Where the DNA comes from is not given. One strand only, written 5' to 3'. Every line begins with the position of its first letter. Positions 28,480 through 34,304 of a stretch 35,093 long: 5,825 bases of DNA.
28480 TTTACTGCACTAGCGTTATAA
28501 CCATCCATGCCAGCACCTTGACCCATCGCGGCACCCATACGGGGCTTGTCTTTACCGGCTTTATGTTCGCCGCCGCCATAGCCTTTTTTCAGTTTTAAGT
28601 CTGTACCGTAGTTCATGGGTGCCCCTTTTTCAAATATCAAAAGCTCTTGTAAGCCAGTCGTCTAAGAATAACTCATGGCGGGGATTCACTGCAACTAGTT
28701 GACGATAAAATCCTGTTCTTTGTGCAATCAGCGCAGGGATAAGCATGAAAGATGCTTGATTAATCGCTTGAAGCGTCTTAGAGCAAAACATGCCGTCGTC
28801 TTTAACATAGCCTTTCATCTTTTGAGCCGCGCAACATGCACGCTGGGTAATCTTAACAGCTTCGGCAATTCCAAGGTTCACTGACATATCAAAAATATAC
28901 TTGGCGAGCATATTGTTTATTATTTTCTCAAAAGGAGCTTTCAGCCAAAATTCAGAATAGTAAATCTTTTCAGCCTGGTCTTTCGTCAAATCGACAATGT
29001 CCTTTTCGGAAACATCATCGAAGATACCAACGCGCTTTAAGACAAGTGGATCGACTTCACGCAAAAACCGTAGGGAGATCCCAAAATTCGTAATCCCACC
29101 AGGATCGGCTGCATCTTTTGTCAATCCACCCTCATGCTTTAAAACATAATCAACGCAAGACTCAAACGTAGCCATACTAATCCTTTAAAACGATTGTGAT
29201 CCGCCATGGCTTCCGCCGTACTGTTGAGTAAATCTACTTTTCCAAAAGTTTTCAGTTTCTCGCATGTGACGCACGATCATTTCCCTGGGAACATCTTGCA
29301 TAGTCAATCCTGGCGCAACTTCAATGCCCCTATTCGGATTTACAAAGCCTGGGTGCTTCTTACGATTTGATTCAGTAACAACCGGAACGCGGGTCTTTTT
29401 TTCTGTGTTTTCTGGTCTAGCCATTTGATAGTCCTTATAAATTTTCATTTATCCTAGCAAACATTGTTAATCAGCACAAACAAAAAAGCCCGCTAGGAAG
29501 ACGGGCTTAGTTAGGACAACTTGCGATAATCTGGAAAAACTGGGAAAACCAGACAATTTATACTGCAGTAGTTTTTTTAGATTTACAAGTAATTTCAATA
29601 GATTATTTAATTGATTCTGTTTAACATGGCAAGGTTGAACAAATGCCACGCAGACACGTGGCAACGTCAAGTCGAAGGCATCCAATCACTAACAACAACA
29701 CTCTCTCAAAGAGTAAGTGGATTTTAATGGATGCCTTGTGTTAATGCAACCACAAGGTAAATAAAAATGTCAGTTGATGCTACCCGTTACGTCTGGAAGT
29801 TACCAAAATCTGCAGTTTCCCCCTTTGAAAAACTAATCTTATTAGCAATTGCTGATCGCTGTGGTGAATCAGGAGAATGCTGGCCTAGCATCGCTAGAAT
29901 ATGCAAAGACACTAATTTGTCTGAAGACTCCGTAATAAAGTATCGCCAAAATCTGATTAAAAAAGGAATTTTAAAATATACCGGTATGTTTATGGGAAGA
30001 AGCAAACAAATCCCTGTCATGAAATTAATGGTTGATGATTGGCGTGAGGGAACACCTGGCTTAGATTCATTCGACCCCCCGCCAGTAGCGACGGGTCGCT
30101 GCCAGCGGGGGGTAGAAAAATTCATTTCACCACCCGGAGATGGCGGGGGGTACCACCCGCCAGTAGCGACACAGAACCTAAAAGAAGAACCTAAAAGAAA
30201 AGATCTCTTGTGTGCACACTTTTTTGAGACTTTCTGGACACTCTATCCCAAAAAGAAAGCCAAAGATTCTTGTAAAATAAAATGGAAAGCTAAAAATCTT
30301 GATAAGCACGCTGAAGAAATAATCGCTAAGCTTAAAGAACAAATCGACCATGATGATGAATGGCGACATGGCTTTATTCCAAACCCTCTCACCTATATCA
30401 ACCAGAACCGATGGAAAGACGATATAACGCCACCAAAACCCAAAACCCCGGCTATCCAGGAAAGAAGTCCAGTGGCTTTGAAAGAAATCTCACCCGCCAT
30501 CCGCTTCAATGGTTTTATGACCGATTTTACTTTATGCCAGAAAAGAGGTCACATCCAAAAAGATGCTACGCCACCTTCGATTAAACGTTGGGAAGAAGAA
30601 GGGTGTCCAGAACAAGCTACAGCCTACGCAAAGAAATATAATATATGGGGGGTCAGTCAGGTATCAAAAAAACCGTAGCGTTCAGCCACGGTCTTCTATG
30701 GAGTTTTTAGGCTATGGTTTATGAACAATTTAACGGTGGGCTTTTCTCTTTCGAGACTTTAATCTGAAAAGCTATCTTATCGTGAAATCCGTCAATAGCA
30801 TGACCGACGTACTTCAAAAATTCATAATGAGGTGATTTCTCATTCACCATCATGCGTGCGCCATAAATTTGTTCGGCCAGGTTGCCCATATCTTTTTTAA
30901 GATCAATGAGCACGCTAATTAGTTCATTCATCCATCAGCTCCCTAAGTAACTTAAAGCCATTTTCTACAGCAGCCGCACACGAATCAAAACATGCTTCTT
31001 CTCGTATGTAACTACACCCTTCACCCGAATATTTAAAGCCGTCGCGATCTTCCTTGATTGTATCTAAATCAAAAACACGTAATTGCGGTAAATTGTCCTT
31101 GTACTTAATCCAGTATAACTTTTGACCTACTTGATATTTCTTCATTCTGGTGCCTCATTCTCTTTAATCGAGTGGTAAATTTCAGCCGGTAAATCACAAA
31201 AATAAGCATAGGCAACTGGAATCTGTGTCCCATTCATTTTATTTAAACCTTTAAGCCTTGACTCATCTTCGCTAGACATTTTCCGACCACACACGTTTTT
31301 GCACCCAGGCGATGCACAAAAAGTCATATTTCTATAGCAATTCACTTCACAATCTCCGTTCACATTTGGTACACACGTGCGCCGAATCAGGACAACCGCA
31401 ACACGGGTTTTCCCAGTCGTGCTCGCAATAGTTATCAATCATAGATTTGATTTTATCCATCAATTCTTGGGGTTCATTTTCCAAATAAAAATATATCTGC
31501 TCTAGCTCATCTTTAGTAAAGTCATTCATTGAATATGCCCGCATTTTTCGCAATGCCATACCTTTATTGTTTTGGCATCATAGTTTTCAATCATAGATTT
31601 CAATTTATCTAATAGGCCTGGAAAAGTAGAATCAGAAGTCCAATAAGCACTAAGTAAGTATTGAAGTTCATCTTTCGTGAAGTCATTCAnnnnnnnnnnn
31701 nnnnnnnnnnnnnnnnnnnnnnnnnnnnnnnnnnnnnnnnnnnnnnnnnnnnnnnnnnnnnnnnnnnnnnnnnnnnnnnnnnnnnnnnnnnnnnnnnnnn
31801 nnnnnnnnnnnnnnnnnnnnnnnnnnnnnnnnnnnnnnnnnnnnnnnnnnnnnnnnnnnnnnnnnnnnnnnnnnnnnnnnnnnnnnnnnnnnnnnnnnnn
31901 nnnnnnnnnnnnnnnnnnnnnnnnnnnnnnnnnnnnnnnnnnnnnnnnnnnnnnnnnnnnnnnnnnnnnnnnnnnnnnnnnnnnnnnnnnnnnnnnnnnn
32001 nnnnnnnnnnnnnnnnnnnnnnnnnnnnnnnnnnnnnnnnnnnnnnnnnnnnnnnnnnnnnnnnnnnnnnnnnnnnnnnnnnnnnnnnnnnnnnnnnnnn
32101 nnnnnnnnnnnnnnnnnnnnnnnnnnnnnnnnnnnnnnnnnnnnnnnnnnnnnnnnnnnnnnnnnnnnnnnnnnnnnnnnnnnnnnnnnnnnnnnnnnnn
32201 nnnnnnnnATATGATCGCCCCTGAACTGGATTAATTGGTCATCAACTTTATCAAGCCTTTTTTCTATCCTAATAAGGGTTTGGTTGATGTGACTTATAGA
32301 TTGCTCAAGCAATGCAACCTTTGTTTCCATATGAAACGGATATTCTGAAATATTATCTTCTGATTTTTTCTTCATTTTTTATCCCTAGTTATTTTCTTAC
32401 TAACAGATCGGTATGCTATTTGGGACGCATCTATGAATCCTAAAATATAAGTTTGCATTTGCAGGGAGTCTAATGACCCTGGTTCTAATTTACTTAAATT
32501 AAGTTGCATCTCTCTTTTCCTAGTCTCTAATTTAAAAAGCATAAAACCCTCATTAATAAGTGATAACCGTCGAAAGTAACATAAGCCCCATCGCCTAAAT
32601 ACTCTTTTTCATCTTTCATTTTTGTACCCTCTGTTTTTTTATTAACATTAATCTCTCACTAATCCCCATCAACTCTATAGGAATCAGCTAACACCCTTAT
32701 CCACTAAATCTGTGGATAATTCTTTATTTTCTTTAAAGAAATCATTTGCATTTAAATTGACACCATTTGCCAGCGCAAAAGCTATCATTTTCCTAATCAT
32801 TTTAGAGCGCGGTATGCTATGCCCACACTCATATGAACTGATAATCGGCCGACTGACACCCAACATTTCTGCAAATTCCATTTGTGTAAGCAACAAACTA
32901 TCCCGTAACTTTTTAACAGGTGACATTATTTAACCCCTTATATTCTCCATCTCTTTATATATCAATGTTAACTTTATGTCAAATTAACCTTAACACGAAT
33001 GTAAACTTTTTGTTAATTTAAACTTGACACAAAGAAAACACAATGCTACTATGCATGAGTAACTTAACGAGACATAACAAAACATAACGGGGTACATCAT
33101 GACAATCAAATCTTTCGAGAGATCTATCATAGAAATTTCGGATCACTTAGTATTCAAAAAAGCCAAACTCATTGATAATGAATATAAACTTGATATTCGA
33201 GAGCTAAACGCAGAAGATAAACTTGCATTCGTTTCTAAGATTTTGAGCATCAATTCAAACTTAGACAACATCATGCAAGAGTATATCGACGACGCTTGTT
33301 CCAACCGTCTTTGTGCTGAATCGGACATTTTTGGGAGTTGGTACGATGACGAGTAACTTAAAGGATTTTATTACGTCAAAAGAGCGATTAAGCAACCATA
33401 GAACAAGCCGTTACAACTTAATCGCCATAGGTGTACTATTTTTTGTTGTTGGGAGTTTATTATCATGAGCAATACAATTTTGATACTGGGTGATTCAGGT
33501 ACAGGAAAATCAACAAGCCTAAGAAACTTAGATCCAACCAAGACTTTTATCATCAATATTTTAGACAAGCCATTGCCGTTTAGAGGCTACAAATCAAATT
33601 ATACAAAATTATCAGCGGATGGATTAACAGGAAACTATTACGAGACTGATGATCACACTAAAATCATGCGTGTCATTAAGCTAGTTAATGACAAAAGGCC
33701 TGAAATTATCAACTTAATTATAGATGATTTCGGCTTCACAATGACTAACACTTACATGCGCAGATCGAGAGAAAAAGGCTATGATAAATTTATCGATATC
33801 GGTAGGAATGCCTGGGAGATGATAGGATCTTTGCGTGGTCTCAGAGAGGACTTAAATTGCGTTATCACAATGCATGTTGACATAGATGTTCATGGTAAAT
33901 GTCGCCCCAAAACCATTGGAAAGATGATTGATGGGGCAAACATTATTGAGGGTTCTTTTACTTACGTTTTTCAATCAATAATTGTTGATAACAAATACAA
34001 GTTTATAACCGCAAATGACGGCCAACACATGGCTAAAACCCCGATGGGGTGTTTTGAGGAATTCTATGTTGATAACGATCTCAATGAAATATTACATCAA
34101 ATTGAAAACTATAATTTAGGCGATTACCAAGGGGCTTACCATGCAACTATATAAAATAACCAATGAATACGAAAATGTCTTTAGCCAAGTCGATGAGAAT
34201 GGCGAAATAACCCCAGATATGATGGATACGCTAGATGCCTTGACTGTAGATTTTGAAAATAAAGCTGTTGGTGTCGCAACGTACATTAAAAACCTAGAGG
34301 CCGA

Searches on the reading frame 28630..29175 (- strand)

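Call 102: search_protein_families(library=pfam, proteins=[window:28630-29175:-], max_evalue=0.001)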
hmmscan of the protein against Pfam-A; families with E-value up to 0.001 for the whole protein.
window:28630-29175:- (181 aa): 2 families
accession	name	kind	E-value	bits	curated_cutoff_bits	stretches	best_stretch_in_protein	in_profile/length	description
PF05838.17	Glyco_hydro_108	-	2.1e-20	73.4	21.2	1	9-102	2-85/85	Glycosyl hydrolase 108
PF09374.15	PG_binding_3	-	2e-07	31.5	24.6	1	106-178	2-75/76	Predicted Peptidoglycan domain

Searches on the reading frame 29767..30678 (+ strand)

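Call 38: search_protein_families(library=phrogs, proteins=[window:29767-30678:+], max_evalue=0.001)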
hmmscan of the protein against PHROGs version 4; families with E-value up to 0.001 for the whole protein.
window:29767-30678:+ (303 aa): 14 families
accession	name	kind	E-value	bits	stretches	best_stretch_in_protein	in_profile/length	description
phrog_270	-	DNA, RNA and nucleotide metabolism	3.3e-32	113.3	1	9-263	39-277/383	replication initiation protein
phrog_1032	-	DNA, RNA and nucleotide metabolism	1.1e-18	69.2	1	1-77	1-75/281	replication initiation protein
phrog_6643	-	DNA, RNA and nucleotide metabolism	7.5e-18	66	1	1-88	1-86/313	replication initiation protein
phrog_9474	-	DNA, RNA and nucleotide metabolism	8.7e-17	62.6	1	151-234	177-263/288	replication initiation protein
phrog_9327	-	DNA, RNA and nucleotide metabolism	1.4e-10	42.3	1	139-229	159-251/276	primosomal protein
phrog_8540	-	DNA, RNA and nucleotide metabolism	3.3e-10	41.5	1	14-70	12-68/196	replication initiation O-like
phrog_391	-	DNA, RNA and nucleotide metabolism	1.2e-09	39.2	1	1-76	1-74/298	replication initiation O-like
phrog_428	-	DNA, RNA and nucleotide metabolism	8.8e-09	36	1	11-75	93-163/455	replication initiation protein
phrog_4617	-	DNA, RNA and nucleotide metabolism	9.1e-08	33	1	14-87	11-86/223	replication initiation protein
phrog_678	-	DNA, RNA and nucleotide metabolism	4.2e-07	30.8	1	8-79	64-125/346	replication initiation O-like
phrog_186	-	DNA, RNA and nucleotide metabolism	2.9e-06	28.2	1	21-71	43-94/308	DnaD-like helicase loader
phrog_11896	-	DNA, RNA and nucleotide metabolism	1.1e-05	26.4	1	1-93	1-94/225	primosomal protein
phrog_8102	-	DNA, RNA and nucleotide metabolism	2.1e-05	24.8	1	14-73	29-92/337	replication initiation protein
phrog_345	-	DNA, RNA and nucleotide metabolism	4.3e-05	24.3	1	10-85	38-114/297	replication initiation O-like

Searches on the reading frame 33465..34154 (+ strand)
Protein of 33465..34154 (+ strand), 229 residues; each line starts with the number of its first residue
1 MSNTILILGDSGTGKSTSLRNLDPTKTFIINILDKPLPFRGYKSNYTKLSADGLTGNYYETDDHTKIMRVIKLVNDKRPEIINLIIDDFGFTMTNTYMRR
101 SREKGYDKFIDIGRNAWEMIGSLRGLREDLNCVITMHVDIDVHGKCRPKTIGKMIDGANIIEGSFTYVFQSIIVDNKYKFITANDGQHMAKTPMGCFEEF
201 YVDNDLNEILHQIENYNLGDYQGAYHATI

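Call 102: search_protein_families(library=pfam, proteins=[window:33465-34154:+], max_evalue=0.001)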
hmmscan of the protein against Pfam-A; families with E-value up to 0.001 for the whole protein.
window:33465-34154:+ (229 aa): 1 family
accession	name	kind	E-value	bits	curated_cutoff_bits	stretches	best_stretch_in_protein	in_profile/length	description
PF13479.12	AAA_24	-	2.3e-05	24.8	27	1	3-192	3-193/195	AAA domain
